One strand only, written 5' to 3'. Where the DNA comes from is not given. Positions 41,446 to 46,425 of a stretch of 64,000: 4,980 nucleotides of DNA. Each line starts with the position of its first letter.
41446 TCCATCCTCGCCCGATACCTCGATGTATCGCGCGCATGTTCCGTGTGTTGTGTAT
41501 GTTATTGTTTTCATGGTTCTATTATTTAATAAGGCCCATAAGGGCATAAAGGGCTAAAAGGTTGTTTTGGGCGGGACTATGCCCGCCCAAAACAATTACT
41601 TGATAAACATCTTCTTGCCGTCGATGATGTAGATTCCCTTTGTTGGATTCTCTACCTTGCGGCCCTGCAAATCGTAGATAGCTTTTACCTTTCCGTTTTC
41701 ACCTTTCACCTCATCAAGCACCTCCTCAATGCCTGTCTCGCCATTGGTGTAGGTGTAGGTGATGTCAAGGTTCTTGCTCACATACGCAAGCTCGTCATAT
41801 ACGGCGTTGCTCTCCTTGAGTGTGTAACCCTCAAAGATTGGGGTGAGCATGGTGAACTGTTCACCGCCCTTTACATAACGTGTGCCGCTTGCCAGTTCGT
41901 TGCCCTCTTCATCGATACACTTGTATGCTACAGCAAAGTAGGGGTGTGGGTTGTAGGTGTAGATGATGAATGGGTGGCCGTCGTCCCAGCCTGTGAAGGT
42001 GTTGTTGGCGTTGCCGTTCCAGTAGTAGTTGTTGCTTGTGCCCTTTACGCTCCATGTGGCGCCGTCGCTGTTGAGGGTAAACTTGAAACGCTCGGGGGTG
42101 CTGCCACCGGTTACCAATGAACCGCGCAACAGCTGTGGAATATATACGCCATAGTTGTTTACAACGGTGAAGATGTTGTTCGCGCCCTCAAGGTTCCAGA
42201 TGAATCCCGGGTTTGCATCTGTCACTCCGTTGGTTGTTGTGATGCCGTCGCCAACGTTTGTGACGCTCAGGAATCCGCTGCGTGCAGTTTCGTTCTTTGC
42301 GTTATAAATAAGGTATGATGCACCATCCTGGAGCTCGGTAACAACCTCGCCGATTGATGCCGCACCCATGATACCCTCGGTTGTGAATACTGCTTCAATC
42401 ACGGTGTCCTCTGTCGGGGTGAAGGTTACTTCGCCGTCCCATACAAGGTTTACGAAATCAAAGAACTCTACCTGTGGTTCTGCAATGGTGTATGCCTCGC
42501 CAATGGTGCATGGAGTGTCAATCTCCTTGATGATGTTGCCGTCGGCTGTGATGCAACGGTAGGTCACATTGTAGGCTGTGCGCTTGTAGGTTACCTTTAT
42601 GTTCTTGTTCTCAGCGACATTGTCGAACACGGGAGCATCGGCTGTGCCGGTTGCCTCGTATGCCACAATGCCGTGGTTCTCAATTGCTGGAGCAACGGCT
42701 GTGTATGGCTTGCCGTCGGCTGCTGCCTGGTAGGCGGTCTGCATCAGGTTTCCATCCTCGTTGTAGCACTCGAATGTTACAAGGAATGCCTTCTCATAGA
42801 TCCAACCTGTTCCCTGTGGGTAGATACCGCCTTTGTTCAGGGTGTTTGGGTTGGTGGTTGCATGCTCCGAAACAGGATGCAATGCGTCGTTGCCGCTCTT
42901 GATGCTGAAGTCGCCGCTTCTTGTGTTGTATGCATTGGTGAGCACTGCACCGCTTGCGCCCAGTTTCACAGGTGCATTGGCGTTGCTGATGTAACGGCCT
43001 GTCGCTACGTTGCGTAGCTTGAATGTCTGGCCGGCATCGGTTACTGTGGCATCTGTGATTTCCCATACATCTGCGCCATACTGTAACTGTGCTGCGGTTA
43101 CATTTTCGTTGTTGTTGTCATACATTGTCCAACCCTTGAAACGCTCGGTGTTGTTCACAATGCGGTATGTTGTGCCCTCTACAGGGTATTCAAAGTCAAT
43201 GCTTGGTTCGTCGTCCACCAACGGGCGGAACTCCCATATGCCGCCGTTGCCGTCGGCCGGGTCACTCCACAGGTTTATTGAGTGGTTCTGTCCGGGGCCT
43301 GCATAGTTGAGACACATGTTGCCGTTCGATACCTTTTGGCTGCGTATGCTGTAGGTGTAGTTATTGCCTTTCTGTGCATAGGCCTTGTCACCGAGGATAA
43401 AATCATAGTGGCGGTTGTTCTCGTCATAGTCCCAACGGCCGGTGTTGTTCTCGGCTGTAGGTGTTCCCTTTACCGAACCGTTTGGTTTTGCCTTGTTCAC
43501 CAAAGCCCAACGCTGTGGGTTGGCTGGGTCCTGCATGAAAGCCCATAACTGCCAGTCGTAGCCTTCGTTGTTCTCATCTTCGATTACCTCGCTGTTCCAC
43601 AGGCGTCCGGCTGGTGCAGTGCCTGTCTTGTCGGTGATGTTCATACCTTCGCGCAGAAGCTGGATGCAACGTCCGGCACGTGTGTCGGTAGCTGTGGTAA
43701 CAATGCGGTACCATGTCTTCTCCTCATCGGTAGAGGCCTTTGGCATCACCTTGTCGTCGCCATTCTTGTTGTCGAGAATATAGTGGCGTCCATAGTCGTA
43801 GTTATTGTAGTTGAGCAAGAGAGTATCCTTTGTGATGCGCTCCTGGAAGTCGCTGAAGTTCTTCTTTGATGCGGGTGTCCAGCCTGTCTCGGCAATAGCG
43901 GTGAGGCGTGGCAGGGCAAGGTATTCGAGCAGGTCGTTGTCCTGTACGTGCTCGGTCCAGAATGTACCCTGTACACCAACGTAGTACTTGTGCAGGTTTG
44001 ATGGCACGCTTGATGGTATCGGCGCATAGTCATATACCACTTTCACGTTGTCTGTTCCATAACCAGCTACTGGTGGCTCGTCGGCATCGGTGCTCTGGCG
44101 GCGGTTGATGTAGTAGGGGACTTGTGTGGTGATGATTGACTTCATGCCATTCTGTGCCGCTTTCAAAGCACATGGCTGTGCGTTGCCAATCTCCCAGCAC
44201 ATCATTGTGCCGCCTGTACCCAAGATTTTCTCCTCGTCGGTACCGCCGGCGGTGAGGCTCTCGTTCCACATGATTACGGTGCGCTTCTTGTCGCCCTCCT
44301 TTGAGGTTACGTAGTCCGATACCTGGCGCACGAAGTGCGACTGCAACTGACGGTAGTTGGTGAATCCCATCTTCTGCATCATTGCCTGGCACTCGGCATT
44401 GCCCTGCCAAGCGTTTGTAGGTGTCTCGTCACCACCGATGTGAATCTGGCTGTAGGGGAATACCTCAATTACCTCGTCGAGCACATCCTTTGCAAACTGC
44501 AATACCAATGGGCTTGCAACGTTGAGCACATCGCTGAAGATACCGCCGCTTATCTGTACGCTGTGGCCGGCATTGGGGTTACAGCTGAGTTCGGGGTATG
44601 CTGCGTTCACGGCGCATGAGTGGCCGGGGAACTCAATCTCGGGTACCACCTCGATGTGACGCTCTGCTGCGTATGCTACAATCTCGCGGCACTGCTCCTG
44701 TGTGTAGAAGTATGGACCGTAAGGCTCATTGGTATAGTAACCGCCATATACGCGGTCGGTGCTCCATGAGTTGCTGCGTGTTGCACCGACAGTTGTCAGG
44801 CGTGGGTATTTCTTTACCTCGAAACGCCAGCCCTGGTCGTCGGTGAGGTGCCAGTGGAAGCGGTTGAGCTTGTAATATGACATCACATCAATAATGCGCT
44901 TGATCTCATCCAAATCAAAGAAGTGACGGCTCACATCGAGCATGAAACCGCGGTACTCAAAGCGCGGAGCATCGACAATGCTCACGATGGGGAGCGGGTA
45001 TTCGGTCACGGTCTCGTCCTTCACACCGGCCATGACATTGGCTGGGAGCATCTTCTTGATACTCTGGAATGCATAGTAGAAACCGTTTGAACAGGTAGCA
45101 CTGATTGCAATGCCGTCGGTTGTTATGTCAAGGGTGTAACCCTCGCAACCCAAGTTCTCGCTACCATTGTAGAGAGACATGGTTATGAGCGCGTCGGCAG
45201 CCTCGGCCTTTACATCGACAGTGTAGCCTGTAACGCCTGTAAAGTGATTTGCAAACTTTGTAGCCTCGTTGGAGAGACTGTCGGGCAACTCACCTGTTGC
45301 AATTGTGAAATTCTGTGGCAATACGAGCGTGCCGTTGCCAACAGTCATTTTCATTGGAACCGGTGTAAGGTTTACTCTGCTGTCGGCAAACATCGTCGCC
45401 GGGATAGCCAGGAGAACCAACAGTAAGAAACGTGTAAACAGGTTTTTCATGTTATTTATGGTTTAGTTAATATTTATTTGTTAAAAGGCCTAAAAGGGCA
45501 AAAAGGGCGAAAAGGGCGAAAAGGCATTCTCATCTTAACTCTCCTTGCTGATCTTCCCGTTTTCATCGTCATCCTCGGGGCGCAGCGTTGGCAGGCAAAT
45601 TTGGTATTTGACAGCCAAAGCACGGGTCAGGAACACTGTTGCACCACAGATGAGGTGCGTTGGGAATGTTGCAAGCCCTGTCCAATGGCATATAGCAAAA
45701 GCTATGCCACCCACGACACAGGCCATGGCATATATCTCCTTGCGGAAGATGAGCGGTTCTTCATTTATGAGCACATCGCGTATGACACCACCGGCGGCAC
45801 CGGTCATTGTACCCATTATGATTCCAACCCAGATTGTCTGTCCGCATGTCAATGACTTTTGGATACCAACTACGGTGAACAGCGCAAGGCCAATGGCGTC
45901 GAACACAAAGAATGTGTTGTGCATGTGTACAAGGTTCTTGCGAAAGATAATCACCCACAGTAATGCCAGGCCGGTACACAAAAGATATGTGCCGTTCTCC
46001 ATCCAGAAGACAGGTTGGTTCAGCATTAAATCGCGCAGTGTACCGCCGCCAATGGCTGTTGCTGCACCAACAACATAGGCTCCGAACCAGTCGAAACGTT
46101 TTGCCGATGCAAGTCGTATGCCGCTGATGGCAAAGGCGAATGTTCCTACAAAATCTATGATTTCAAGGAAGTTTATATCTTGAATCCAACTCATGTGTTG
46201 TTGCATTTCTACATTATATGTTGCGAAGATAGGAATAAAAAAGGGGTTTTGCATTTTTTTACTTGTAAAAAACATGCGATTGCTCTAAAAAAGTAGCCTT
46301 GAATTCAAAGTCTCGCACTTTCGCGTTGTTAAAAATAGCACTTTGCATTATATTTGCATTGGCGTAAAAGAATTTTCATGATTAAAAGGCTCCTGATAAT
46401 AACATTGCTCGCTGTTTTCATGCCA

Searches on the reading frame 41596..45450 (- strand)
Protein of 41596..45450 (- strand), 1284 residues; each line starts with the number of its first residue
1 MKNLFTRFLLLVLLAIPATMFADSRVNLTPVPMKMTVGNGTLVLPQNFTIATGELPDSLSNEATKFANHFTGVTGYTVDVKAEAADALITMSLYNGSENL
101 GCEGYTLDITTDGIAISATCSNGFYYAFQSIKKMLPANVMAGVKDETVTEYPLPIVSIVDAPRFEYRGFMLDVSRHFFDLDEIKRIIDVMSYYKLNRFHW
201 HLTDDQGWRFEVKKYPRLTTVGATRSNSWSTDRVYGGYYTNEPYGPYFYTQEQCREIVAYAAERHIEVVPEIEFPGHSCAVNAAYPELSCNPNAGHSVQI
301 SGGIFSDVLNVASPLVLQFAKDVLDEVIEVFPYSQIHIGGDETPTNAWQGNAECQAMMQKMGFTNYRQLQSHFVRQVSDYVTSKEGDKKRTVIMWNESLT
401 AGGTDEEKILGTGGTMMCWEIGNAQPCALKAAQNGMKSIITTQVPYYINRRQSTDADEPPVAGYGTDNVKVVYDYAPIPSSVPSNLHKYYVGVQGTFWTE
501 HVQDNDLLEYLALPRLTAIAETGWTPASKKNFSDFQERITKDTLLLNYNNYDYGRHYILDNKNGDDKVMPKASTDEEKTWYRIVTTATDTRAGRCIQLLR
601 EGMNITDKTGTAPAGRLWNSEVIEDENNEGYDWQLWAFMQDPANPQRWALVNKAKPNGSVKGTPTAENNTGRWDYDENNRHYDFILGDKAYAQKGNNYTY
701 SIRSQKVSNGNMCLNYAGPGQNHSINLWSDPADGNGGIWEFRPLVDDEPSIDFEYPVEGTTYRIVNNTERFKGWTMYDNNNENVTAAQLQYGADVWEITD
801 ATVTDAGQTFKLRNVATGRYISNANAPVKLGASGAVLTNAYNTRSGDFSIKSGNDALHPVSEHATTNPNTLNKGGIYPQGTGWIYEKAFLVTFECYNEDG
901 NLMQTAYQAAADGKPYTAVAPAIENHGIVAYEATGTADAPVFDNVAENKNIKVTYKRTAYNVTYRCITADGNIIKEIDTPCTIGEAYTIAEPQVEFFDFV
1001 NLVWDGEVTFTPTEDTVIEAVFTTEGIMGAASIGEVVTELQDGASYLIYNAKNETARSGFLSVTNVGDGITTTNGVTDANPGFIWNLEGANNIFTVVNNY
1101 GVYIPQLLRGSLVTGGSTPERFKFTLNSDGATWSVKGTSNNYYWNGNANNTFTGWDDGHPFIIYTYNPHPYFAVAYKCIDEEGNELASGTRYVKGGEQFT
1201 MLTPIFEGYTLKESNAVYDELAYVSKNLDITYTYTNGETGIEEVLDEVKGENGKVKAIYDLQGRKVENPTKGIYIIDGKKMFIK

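Call 22: search_protein_families(library=ncbifam, proteins=[window:41596-45450:-], max_evalue=10)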
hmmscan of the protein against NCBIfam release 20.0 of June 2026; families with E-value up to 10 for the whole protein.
window:41596-45450:- (1284 aa): 2 families
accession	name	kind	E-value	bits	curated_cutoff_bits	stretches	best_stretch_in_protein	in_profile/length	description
NF041654.1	GlcNAcase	equivalog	1.1e-05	24.2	1000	1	12-152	5-141/732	beta-N-acetylglucosaminidase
NF041640.1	AmoB_BACT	equivalog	0.12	11.2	336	1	936-988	264-316/410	bacterial ammonia monooxygenase, subunit AmoB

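Call 39: search_protein_families(library=pfam, proteins=[window:41596-45450:-], max_evalue=0.001)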
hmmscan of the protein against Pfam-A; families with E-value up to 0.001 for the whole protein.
window:41596-45450:- (1284 aa): 3 families
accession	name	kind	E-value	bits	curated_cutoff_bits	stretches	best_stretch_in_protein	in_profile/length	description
PF00728.28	Glyco_hydro_20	-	9.5e-106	354.5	22.3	1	164-526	1-347/348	Glycosyl hydrolase family 20, catalytic domain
PF02838.20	Glyco_hydro_20b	-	6.3e-16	59.7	26.1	1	27-160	3-123/124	Glycosyl hydrolase family 20, domain 2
PF06458.18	MucBP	-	4.6e-09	37.3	23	1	1174-1235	2-63/63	MucBP domain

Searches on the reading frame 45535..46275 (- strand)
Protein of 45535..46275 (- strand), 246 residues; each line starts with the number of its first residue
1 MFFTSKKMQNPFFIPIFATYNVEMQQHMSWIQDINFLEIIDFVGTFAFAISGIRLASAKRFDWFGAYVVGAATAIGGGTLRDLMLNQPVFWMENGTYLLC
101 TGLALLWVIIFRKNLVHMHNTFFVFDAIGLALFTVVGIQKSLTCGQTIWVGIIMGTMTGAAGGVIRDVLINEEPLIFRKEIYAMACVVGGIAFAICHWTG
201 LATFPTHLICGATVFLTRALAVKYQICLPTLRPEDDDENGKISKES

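Call 77: search_protein_families(library=pfam, proteins=[window:45535-46275:-], max_evalue=0.001)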
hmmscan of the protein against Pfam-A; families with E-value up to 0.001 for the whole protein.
window:45535-46275:- (246 aa): 1 family
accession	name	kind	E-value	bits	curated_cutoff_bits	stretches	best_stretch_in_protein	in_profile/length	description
PF03458.18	Gly_transporter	-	4.3e-46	155.1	23.5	2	39-112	2-77/78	Glycine transporter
